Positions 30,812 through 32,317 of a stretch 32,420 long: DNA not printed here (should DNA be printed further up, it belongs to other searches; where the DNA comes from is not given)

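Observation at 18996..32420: Dense acyl-CoA / dicarboxylate catabolic island whose gene content resembles itaconate-methylsuccinate-type pathways (uncharacterised in archaea)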

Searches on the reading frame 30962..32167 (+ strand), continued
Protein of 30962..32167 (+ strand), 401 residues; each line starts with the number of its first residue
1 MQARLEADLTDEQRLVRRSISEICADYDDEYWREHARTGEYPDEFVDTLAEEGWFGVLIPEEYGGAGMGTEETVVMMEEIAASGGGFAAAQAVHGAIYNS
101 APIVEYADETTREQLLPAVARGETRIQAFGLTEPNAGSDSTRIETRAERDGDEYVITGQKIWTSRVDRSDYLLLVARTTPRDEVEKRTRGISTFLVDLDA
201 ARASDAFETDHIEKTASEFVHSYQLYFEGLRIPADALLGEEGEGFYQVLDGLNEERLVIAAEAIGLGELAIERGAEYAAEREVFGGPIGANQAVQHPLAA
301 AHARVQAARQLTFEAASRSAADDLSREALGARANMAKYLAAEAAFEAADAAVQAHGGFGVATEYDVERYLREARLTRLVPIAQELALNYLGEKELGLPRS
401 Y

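Call 30: get_annotated_region(hit=H1, flank=15000)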
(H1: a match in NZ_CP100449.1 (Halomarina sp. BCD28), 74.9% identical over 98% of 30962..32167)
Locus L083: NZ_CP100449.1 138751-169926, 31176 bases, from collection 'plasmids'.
description: Halomarina sp. BCD28 plasmid unnamed1, complete sequence
organism: Halomarina sp. BCD28 (NCBI taxid 2961595)
taxonomy: Archaea; Euryarchaeota; Halobacteria; Halobacteriales; Haloarculaceae; Halomarina; Halomarina sp. BCD28
host: -; source: cell culture,sediment; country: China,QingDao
typing (MOB-suite, as given by PLSDB): non-mobilizable
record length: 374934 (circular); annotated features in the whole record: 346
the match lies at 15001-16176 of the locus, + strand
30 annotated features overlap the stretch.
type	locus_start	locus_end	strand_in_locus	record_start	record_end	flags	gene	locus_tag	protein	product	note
CDS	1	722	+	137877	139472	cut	-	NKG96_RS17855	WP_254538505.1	AMP-binding protein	-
CDS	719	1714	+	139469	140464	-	-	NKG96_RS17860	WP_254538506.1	LLM class flavin-dependent oxidoreductase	-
CDS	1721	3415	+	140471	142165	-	-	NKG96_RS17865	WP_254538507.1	AMP-binding protein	-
CDS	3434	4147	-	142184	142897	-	-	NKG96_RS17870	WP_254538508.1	ABC transporter ATP-binding protein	-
CDS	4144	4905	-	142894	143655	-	-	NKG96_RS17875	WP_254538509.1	ABC transporter ATP-binding protein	-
CDS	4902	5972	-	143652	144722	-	-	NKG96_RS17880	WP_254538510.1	branched-chain amino acid ABC transporter permease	GO:0015803 - branched-chain amino acid transport [Evidence IEA]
CDS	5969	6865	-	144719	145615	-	-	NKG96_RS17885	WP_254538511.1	branched-chain amino acid ABC transporter permease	GO:0015803 - branched-chain amino acid transport [Evidence IEA]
CDS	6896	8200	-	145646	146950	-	-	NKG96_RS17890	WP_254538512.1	ABC transporter substrate-binding protein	-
CDS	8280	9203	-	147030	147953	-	-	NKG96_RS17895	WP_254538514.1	TIGR03619 family F420-dependent LLM class oxidoreductase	GO:0008150 - biological_process [Evidence IEA]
CDS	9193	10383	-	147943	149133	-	-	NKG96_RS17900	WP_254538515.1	acyl-CoA dehydrogenase family protein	-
CDS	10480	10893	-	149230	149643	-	-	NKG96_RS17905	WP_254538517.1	Zn-ribbon domain-containing OB-fold protein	-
CDS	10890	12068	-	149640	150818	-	-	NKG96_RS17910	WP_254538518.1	thiolase domain-containing protein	-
CDS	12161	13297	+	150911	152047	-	-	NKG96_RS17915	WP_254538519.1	acyl-CoA dehydrogenase family protein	-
CDS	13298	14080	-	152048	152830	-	-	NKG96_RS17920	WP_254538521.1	enoyl-CoA hydratase-related protein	-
CDS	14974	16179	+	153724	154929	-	-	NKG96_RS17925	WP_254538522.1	acyl-CoA dehydrogenase family protein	-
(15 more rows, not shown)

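Call 34: get_annotated_region(hit=H34, flank=8000)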
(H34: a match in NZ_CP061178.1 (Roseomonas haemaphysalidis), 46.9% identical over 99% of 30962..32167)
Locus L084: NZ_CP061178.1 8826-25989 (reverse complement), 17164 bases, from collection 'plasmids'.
description: Roseomonas haemaphysalidis strain 546 plasmid p546-1
organism: Roseomonas haemaphysalidis (NCBI taxid 2768162)
taxonomy: Bacteria; Pseudomonadota; Alphaproteobacteria; Rhodospirillales; Acetobacteraceae; Roseomonas; Roseomonas haemaphysalidis
host: -; source: tick,pure culture; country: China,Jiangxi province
typing (MOB-suite, as given by PLSDB): non-mobilizable
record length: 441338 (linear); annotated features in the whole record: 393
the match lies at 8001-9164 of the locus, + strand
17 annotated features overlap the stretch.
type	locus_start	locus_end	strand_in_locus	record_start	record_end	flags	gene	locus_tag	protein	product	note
CDS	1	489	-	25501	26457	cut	-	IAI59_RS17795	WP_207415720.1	tripartite tricarboxylate transporter substrate binding protein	-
CDS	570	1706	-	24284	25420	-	-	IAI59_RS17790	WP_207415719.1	iron-containing alcohol dehydrogenase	-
CDS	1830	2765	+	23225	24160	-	-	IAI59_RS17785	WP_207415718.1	LysR family transcriptional regulator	-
CDS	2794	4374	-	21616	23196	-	-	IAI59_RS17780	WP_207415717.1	ABC transporter substrate-binding protein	-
CDS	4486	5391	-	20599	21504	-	-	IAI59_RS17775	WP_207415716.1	LysR family transcriptional regulator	-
CDS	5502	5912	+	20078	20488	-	-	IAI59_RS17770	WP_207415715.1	cupin domain-containing protein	-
CDS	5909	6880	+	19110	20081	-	-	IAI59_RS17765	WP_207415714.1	tripartite tricarboxylate transporter substrate binding protein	-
CDS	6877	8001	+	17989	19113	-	-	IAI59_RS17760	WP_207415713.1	CoA transferase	-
CDS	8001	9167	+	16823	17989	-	-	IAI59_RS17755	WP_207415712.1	acyl-CoA dehydrogenase family protein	-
CDS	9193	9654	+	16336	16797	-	-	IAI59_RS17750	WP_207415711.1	MaoC family dehydratase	-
CDS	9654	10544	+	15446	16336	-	-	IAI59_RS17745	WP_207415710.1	CoA ester lyase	-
CDS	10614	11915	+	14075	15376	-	-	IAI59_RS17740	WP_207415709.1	ArgE/DapE family deacylase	-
CDS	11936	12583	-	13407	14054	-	-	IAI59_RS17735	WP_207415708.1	DUF4286 family protein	-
CDS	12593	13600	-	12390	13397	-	-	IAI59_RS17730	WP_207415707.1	tripartite tricarboxylate transporter substrate binding protein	-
CDS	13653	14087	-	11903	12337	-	-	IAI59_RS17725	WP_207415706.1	type II 3-dehydroquinate dehydratase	-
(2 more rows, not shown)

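Call 35: get_annotated_region(hit=H30, flank=8000)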
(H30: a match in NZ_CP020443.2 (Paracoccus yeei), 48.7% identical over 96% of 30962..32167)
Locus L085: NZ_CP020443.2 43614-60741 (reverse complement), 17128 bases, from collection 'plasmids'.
description: Paracoccus yeei strain FDAARGOS_252 plasmid unnamed3, complete sequence
organism: Paracoccus yeei (NCBI taxid 147645)
taxonomy: Bacteria; Pseudomonadota; Alphaproteobacteria; Rhodobacterales; Paracoccaceae; Paracoccus; Paracoccus yeei
host: -; source: Homo sapiens,Urine suprapubic aspirate; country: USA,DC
typing (MOB-suite, as given by PLSDB): non-mobilizable; replicon rep_cluster_565
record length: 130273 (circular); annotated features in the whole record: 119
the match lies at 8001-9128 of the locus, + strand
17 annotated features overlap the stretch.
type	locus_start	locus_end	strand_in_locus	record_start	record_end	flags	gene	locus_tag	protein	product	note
CDS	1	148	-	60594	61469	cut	-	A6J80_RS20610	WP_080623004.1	branched-chain amino acid ABC transporter permease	GO:0015803 - branched-chain amino acid transport [Evidence IEA]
CDS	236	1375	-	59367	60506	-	-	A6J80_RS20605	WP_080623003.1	ABC transporter substrate-binding protein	-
CDS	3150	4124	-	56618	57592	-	-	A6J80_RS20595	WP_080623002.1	2-hydroxyacid dehydrogenase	-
CDS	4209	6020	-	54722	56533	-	-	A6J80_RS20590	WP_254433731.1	IlvD/Edd family dehydratase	-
CDS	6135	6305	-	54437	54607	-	-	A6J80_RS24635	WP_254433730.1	DUF1330 domain-containing protein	-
CDS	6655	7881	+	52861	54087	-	-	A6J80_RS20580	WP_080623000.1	alpha-hydroxy acid oxidase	-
CDS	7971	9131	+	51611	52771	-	-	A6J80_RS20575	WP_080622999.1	acyl-CoA dehydrogenase family protein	-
CDS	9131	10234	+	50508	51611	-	-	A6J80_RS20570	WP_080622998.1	CaiB/BaiF CoA-transferase family protein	-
CDS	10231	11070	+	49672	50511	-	-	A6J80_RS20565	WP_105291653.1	MaoC family dehydratase N-terminal domain-containing protein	-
CDS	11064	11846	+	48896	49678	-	-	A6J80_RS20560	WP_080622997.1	CoA ester lyase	-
CDS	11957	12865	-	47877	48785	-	-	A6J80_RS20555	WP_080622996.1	aminotransferase class IV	-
CDS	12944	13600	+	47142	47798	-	-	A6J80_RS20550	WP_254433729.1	XRE family transcriptional regulator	GO:0006355 - regulation of DNA-templated transcription [Evidence IEA]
CDS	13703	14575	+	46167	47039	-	-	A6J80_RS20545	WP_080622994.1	transporter substrate-binding domain-containing protein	-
CDS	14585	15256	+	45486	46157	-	-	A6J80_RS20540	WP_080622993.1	amino acid ABC transporter permease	GO:0006865 - amino acid transport [Evidence IEA]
CDS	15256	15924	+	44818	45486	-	-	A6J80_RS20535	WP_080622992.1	amino acid ABC transporter permease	GO:0006865 - amino acid transport [Evidence IEA]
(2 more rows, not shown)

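Call 39: search_protein_families(library=ncbifam, proteins=[window:30962-32167:+, L014:12092-12739:+, L014:12964-14190:-, L014:15260-16729:-, L014:16789-17700:+, L014:7760-9919:+, L014:11247-12074:+], max_evalue=0.00001)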
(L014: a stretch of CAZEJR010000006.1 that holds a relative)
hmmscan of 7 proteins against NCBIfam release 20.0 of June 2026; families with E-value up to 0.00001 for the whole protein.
window:30962-32167:+ (401 aa): 23 families
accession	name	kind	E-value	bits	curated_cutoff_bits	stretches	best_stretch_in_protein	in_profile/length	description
NF042972.1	AcrlCoAredClosAcrC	equivalog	1.2e-69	234.8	640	1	6-378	2-360/378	acryloyl-CoA reductase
NF045552.1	GlutCoADH_Des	equivalog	8.7e-63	212.8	470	1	8-380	8-365/387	glutaryl-CoA dehydrogenase Acd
NF008997.0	PRK12341.1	equivalog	1.4e-58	198.8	537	1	8-384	4-366/382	acyl-CoA dehydrogenase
NF042439.1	SulpropCoADesulf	equivalog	1.3e-53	182.1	600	1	34-376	18-352/379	3-sulfinopropanoyl-CoA desulfinase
NF043006.1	CyhCrbnylCoADH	equivalog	1.9e-49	168.7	650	1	12-379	7-360/380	cyclohexane-1-carbonyl-CoA dehydrogenase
NF045652.1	ProlPCPDhRedW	equivalog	1.9e-48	165.2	650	1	50-388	41-367/376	L-prolyl-[peptidyl-carrier protein] dehydrogenase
TIGR03207.1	cyc_hxne_CoA_dh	equivalog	2.6e-47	161.3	575.35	1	32-372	24-349/372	cyclohexanecarboxyl-CoA dehydrogenase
NF002885.1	PRK03354.1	equivalog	7.6e-47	160.1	540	1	7-387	3-366/378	crotonobetainyl-CoA dehydrogenase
NF058590.1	AcCoDHFadEBacil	equivalog_domain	3.3e-43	148.1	600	1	8-379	20-395/586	acyl-CoA dehydrogenase FadE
NF053553.1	prodigi_MBC_PigA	equivalog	1.2e-40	139.8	500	1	8-380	4-365/381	prodigiosin MBC biosynthesis dehydrogenase PigA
TIGR03203.1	pimD_small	equivalog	2.1e-32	112.6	652.7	1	8-372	3-354/378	pimeloyl-CoA dehydrogenase small subunit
TIGR03204.1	pimC_large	equivalog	4.4e-26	91.7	623.85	1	45-308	45-294/395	pimeloyl-CoA dehydrogenase large subunit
NF007000.1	PRK09463.1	subfamily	1e-23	83.6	600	1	9-145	43-177/726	acyl-CoA dehydrogenase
NF052270.1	Staph_DH_FadE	equivalog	1.7e-21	76.4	600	1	33-373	45-372/400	acyl-CoA dehydrogenase FadE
NF009586.0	PRK13026.1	subfamily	3.3e-21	75.3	608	1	9-362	78-435/777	acyl-CoA dehydrogenase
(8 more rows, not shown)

L014:12092-12739:+ (215 aa): 5 families
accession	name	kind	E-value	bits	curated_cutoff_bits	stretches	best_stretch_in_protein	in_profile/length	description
NF038241.1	RipB_Ich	equivalog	7.2e-54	182.3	340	1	46-198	20-172/175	(R)-specific enoyl-CoA hydratase RipB/Ich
NF041625.1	methfumCoahyd_Halo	equivalog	1.7e-24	86.7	560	1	46-197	22-175/358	2-methylfumaryl-CoA hydratase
TIGR02278.1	PaaN-DH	equivalog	3.6e-13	48.6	562.8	1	48-182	523-656/664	phenylacetic acid degradation bifunctional protein PaaZ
NF040620.1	fused_HadA_HadB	exception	1.3e-06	28.1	350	0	41-114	187-259/329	fused (3R)-hydroxyacyl-ACP dehydratase subunits HadA/HadB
NF006045.0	PRK08190.1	subfamily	1.3e-06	27.5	282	1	47-181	8-134/467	bifunctional enoyl-CoA hydratase/phosphate acetyltransferase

L014:12964-14190:- (408 aa): 7 families
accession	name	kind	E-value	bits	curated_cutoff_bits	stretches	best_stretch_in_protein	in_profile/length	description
NF052585.1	SucGlutTfsCaiB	equivalog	1.3e-81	274.2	750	1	15-389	3-388/394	succinate--glutarate CoA-transferase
NF041294.1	Scnl_mescCoAtase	equivalog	2.1e-73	247.7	700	1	20-386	4-380/381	succinyl-CoA:mesaconate CoA-transferase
NF003809.0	PRK05398.1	subfamily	7.4e-67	225.7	442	2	18-213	3-203/416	formyl-CoA transferase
TIGR03253.1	oxalate_frc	equivalog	6.3e-64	216.2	504.2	2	19-213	3-202/416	formyl-CoA transferase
NF008511.0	PRK11430.1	equivalog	1e-57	196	522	1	19-343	9-337/381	CoA:oxalate CoA-transferase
NF002914.1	PRK03525.1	equivalog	1.2e-35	123.3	413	1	19-404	9-396/400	L-carnitine CoA-transferase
TIGR04253.1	mesacon_CoA_iso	equivalog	2.5e-11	43.2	725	1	21-253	4-238/403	2-methylfumaryl-CoA isomerase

L014:15260-16729:- (489 aa): 30 families (the best 25 are shown)
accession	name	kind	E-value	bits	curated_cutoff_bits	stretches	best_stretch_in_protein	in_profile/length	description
NF006130.0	PRK08274.1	equivalog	2.9e-117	392.4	369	1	7-471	6-460/467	FAD-dependent tricarballylate dehydrogenase TcuA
TIGR02485.1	CobZ_N-term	equivalog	9e-69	232.3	372.55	1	9-470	4-432/437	FAD-dependent tricarballylate dehydrogenase TcuA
TIGR01813.1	flavo_cyto_c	subfamily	4.3e-38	131.2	285.45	2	9-296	2-286/444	flavocytochrome c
NF005064.0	PRK06481.1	equivalog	4.5e-34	118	542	1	3-470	58-500/506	flavocytochrome c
NF009478.0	PRK12844.1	equivalog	5.1e-32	110.9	789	1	162-473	233-552/559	3-ketosteroid-delta-1-dehydrogenase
NF053717.1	VnlPnlRedVprA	equivalog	7.1e-32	110.9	600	2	4-315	4-309/481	vinyl phenol reductase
NF005510.0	PRK07121.1-3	subfamily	6.6e-30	104.3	481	1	132-472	176-489/492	FAD-binding protein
NF004789.0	PRK06134.1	subfamily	7.8e-26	90.7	747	1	332-474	429-572/581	FAD-dependent oxidoreductase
NF009477.0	PRK12843.1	equivalog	2.2e-23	82.6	758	1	132-472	217-571/578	FAD-dependent oxidoreductase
NF005882.1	PRK07843.1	equivalog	1e-22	80.3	788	1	132-468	198-546/547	3-oxosteroid 1-dehydrogenase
NF005512.0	PRK07121.1-5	subfamily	5.9e-22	77.9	812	1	135-470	181-487/489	FAD-binding protein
NF053676.1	4oxCHCAChcC1Cy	equivalog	5.8e-20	71.2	1000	1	134-454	185-511/528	4-oxocyclohexanecarboxylate 2-dehydrogenase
NF005511.0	PRK07121.1-4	equivalog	8.1e-20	70.7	466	2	189-474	268-544/553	FAD-binding protein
NF009479.0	PRK12845.1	equivalog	2.5e-19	69.1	793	2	173-307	251-382/566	3-ketosteroid-delta-1-dehydrogenase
NF009476.0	PRK12839.1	equivalog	3.9e-18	64.9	940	1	131-472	209-567/572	FAD-dependent oxidoreductase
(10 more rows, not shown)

L014:16789-17700:+ (303 aa): 8 families
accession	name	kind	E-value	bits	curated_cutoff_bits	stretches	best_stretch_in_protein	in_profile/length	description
TIGR02317.1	prpB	equivalog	1.5e-81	273.7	354.4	1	17-277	2-262/285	methylisocitrate lyase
NF008455.0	PRK11320.1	equivalog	1.1e-74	251.4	353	1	13-271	4-263/295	methylisocitrate lyase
TIGR02319.1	CPEP_Pphonmut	equivalog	7.6e-63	212.5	420.05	1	19-299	7-291/294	carboxyvinyl-carboxyphosphonate phosphorylmutase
TIGR02320.1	PEP_mutase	equivalog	8.9e-34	116.8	319.55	1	20-277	1-272/284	phosphoenolpyruvate mutase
TIGR02321.1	Pphn_pyruv_hyd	equivalog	1.1e-30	106.7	374.4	1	20-298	7-289/290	phosphonopyruvate hydrolase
TIGR01346.1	isocit_lyase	equivalog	2.7e-17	62.4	275.9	1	83-171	142-237/527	isocitrate lyase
NF011645.0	PRK15063.1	equivalog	3.8e-15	55.7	562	1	90-172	148-235/430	isocitrate lyase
NF005074.0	PRK06498.1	equivalog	5.2e-09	35.2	446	1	76-180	166-274/531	isocitrate lyase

L014:7760-9919:+ (719 aa): 5 families
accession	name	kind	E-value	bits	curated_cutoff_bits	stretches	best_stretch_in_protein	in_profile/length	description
TIGR02717.1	AcCoA-syn-alpha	equivalog_domain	4e-95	319.1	567.15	1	32-482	1-445/447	acetate--CoA ligase alpha subunit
NF045493.1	HydDutCoALig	equivalog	2.1e-94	317.5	1300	2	34-387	5-356/698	4-hydroxybutyrate--CoA ligase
NF045494.1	AcCoALig_Archglob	equivalog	2.8e-91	306.9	1200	2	31-482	217-661/665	acetate--CoA ligase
NF045492.1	HydPropCoALig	equivalog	1.7e-82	277.9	1300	2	30-391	246-606/700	3-hydroxypropionate--CoA ligase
TIGR01019.1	sucCoAalpha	subfamily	4.5e-07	29.6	353.2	1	78-289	45-250/286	succinate--CoA ligase subunit alpha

L014:11247-12074:+ (275 aa): 0 families

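Call 49: search_dna_similar(query=L062:6369-7640:+, collection=plasmids, mode=protein, max_rows=30, max_evalue=1e-40)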
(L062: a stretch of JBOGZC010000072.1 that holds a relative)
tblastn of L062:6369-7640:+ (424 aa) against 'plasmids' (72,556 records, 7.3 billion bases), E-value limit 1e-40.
Records with a match: 72; places in all: 78; records where one place covers at least 80% of the query: 72.
Best place of each record, by identity: <60% 72.
By first word of the organism name: Azospirillum 7; Cupriavidus 7; Sphingobium 5; Rhodococcus 5; Paracoccus 4; Paraburkholderia 3; Halorussus 2; Streptantibioticus 2; Haladaptatus 2; Natribaculum 2; and 27 more.
By predicted mobility (MOB-suite, as given by PLSDB): non-mobilizable 46; mobilizable 18; conjugative 8.
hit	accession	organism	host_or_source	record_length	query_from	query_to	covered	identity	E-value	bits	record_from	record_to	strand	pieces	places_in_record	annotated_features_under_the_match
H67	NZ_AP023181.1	Paraburkholderia sp. PGU19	Physopelta gutta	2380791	3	419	98%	41.5%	9e-83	284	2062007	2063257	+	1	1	none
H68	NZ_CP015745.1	Shinella sp. HZN7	-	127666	8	424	98%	41.1%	1e-56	208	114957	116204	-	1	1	MmgE/PrpD family protein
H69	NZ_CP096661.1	Halorussus limi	cell culture,saline soil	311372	1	424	100%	40.0%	2e-68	243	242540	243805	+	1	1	MmgE/PrpD family protein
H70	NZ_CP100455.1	Halomarina sp. BND7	cell culture,sediment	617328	7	420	98%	40.9%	1e-64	231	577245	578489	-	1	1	MmgE/PrpD family protein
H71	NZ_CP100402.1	Halorussus aquaticus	cell culture,saline soil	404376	1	424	100%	39.5%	3e-67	239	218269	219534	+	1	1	MmgE/PrpD family protein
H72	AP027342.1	Sphingobium sp. TomTYG74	-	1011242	8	424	98%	40.1%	2e-75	263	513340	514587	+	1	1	2-methylcitrate dehydratase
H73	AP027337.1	Sphingobium sp. TomTYG72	-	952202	8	424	98%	39.9%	7e-74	258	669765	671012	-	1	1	2-methylcitrate dehydratase | hypothetical protein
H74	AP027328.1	Sphingobium sp. TomTYG64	-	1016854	8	424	98%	39.6%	2e-70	248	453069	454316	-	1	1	2-methylcitrate dehydratase | hypothetical protein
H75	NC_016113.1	Streptantibioticus cattleyicolor NRRL 8057 = DSM 46488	-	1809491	7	407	95%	41.2%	3e-59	216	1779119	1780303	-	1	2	none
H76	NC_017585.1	Streptantibioticus cattleyicolor NRRL 8057 = DSM 46488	-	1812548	7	407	95%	41.2%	3e-59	216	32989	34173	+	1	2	none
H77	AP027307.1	Sphingobium sp. RC1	-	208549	6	409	95%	40.6%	2e-71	251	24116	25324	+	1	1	2-methylcitrate dehydratase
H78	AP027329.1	Sphingobium sp. TomTYG64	-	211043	6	409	95%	40.6%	2e-71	251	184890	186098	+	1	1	2-methylcitrate dehydratase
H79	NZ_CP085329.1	Haladaptatus salinisoli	cell culture,saline soil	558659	1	424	100%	38.0%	1e-63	229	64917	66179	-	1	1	MmgE/PrpD family protein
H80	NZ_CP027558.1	Rhodococcus rhodochrous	mixed culture,sewage tank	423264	5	419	98%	38.4%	4e-61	221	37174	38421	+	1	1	MmgE/PrpD family protein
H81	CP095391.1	Natribaculum breve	cell culture,saline soil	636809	1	423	100%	37.6%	1e-75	263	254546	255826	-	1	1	none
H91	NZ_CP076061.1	Cupriavidus sp. EM10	Pure-cultured cell,sewage water sludge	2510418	6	423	99%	35.6%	1e-49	188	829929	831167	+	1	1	none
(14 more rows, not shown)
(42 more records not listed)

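Call 50: get_annotated_region(hit=H91, flank=7000)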
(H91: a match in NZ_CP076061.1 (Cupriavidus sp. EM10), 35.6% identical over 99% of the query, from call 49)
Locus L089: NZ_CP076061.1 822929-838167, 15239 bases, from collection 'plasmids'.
description: Cupriavidus sp. EM10 plasmid p352-1, complete sequence
organism: Cupriavidus sp. EM10 (NCBI taxid 2839983)
taxonomy: Bacteria; Pseudomonadota; Betaproteobacteria; Burkholderiales; Burkholderiaceae; Cupriavidus; Cupriavidus sp. EM10
host: -; source: Pure-cultured cell,sewage water sludge; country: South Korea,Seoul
typing (MOB-suite, as given by PLSDB): non-mobilizable
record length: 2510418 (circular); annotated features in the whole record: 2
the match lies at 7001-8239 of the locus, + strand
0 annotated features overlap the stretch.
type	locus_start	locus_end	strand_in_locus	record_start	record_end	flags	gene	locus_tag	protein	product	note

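Call 51: get_annotated_region(hit=H67, flank=7000)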
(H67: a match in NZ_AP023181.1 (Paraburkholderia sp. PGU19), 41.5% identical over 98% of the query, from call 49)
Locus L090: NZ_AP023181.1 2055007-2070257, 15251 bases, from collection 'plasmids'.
description: Paraburkholderia sp. PGU19 plasmid PPGU19_p1, complete sequence
organism: Paraburkholderia sp. PGU19 (NCBI taxid 2735434)
taxonomy: Bacteria; Pseudomonadota; Betaproteobacteria; Burkholderiales; Burkholderiaceae; Paraburkholderia; Paraburkholderia sp. PGU19
host: -; source: Physopelta gutta; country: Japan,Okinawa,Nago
typing (MOB-suite, as given by PLSDB): mobilizable; relaxase MOBP,MOBP
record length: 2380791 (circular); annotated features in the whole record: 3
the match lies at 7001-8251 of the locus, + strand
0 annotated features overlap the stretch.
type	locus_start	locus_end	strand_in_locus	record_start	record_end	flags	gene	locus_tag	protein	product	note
